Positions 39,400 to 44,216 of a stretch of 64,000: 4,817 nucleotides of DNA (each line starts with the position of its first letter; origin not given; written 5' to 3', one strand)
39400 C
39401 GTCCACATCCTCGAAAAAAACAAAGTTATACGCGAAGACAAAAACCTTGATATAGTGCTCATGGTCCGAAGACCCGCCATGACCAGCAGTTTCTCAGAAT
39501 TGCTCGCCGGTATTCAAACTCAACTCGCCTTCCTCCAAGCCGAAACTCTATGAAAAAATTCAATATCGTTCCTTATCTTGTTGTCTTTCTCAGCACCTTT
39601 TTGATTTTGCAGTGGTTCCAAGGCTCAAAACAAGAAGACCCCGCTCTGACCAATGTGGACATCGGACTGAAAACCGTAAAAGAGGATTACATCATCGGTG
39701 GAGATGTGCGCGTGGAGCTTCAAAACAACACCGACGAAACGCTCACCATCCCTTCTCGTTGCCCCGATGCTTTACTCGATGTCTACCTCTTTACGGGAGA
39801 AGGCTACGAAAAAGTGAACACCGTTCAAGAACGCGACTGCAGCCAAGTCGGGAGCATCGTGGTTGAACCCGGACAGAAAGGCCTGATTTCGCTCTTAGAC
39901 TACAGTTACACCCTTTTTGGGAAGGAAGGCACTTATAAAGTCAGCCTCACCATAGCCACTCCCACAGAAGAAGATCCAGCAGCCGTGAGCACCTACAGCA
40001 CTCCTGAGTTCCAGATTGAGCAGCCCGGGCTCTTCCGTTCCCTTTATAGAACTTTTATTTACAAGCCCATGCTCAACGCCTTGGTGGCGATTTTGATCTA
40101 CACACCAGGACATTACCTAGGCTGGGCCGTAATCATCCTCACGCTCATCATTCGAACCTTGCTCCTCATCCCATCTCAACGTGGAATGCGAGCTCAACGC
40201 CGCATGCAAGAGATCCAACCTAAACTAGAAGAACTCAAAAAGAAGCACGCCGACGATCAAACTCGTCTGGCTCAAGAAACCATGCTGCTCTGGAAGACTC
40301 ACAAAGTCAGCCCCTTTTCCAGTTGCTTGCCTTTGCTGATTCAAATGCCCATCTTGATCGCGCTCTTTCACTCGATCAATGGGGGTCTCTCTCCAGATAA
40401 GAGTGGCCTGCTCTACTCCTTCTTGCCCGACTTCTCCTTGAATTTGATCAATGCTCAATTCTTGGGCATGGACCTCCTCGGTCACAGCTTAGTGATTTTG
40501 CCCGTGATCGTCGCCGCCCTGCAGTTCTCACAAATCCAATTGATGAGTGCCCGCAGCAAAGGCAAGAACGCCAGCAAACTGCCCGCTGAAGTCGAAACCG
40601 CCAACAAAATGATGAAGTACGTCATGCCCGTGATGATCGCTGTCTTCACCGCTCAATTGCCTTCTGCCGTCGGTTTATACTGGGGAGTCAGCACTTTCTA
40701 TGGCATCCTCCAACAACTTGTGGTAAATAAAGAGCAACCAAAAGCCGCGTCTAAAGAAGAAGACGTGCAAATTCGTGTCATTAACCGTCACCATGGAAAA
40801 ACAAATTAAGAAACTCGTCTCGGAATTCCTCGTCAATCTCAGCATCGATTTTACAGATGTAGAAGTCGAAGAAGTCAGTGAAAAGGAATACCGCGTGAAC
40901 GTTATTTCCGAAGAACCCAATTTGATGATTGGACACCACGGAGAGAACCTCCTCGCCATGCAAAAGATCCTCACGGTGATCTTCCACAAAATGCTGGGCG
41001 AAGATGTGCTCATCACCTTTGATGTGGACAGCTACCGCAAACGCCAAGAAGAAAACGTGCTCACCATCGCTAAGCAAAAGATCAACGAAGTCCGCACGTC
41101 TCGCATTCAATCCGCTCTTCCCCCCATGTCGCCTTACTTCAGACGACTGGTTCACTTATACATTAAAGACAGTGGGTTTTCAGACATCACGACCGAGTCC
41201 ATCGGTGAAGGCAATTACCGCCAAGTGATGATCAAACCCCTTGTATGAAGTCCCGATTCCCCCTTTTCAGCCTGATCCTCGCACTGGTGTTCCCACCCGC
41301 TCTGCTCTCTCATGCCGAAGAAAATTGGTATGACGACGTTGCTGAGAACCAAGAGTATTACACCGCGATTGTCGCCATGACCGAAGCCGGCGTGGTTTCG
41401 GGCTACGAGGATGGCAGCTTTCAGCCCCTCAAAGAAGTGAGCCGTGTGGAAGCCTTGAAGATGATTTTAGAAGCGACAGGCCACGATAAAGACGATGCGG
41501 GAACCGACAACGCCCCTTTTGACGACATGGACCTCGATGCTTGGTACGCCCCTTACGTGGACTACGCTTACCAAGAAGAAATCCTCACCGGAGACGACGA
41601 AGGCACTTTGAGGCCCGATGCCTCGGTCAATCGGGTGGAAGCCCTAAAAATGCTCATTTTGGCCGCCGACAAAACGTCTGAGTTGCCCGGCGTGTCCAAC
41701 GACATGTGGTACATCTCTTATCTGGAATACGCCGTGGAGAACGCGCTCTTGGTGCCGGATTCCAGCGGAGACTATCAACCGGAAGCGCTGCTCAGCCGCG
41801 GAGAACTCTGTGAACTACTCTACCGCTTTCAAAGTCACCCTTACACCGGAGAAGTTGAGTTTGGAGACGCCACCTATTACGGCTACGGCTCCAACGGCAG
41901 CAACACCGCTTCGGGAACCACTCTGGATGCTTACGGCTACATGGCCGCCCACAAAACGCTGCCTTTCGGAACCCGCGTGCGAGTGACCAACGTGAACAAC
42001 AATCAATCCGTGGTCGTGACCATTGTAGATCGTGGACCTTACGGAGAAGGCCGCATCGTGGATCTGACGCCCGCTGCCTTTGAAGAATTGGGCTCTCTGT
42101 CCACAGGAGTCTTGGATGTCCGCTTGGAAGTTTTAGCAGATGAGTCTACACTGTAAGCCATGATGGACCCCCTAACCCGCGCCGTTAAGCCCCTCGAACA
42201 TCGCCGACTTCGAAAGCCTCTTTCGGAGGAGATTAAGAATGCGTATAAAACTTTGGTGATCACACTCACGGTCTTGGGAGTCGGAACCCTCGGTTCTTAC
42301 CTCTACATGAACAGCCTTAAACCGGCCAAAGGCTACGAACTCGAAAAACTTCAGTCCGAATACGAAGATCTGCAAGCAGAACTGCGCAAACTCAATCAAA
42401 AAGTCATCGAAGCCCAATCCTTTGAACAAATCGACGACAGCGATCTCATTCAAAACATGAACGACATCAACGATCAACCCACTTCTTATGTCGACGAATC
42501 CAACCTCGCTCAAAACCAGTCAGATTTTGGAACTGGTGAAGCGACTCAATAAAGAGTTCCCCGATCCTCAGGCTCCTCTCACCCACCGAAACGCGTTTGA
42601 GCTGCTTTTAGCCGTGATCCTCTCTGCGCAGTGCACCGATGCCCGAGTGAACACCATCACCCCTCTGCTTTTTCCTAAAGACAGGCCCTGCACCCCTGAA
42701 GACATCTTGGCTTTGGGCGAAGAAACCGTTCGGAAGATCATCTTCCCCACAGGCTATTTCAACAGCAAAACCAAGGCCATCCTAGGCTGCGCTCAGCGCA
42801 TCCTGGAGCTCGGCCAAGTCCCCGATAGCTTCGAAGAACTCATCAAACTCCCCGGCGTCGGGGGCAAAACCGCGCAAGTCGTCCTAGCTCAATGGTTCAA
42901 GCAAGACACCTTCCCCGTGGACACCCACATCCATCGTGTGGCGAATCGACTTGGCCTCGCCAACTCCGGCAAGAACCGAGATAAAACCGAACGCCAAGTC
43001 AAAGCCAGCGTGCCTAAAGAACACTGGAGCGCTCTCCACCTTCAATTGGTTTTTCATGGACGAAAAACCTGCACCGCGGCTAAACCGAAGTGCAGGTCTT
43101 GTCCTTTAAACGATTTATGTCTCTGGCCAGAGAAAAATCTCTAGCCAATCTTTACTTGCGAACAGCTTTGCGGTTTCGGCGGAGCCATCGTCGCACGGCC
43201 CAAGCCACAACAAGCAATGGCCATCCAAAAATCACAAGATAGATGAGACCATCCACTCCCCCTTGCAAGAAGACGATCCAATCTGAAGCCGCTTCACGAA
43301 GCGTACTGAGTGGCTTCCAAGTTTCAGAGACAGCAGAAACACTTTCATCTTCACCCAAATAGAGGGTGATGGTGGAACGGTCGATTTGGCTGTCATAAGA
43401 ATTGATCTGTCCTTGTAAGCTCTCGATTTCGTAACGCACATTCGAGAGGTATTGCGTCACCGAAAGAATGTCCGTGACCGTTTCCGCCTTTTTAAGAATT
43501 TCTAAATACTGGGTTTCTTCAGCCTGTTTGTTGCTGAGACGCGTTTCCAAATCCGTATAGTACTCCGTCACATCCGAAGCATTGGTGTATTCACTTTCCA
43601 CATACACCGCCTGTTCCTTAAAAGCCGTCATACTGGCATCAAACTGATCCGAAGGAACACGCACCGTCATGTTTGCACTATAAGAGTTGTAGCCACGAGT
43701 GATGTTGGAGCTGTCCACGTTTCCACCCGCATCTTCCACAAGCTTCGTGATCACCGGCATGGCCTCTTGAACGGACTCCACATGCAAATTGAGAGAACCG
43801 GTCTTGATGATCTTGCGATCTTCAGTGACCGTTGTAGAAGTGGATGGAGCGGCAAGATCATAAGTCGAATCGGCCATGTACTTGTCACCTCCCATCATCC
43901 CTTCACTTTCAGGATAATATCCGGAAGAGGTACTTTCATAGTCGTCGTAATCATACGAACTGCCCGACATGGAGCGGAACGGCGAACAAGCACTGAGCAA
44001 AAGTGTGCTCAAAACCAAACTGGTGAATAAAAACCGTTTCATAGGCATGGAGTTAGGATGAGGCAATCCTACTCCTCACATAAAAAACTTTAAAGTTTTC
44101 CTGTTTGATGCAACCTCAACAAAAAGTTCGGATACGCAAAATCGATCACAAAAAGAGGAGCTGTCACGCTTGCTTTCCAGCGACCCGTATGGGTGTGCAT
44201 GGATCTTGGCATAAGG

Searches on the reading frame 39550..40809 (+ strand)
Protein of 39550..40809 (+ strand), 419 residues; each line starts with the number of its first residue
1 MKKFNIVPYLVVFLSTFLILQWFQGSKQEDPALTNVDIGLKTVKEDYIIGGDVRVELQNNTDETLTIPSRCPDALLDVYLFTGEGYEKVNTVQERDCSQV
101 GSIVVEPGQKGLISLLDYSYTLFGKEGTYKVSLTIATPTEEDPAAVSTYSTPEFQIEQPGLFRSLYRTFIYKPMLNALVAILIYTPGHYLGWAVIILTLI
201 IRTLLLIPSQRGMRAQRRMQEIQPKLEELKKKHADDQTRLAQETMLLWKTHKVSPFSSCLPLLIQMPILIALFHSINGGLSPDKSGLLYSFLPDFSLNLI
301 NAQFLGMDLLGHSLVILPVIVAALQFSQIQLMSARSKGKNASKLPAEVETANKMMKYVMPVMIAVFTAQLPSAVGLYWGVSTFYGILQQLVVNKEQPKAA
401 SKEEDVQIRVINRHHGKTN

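Call 108: search_protein_families(library=pfam, proteins=[window:39550-40809:+], max_evalue=0.001)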
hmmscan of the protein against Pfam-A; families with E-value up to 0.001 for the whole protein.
window:39550-40809:+ (419 aa): 1 family
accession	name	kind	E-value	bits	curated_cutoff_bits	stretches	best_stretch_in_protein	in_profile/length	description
PF02096.25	60KD_IMP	-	1.7e-48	165.1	35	1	191-394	2-163/163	60Kd inner membrane protein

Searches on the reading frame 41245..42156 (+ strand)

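Call 108: search_protein_families(library=pfam, proteins=[window:41245-42156:+], max_evalue=0.001)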
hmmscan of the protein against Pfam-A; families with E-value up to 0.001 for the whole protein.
window:41245-42156:+ (303 aa): 2 families
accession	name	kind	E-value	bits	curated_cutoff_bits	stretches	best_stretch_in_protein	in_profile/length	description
PF00395.25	SLH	-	1.6e-24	86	20.8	2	91-133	1-43/44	S-layer homology domain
PF03330.24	DPBB_1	-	5.2e-20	71.9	28.8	1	207-293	4-82/83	Lytic transglycolase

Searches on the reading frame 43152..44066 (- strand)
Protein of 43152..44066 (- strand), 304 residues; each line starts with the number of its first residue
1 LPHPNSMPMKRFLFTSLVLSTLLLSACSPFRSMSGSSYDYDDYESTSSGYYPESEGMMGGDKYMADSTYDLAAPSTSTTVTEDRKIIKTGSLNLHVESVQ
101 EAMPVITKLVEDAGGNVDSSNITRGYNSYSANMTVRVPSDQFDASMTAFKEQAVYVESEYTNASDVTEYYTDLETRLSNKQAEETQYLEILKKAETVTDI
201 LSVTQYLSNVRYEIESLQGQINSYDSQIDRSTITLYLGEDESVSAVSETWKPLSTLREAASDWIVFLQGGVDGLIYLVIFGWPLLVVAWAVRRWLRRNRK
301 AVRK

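Call 108: search_protein_families(library=pfam, proteins=[window:43152-44066:-], max_evalue=0.001)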
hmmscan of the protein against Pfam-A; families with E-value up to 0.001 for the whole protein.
window:43152-44066:- (304 aa): 1 family
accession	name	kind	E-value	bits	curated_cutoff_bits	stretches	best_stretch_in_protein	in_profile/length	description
PF14257.11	DUF4349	-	1.4e-52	178.6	27.7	1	84-291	1-207/213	Domain of unknown function (DUF4349)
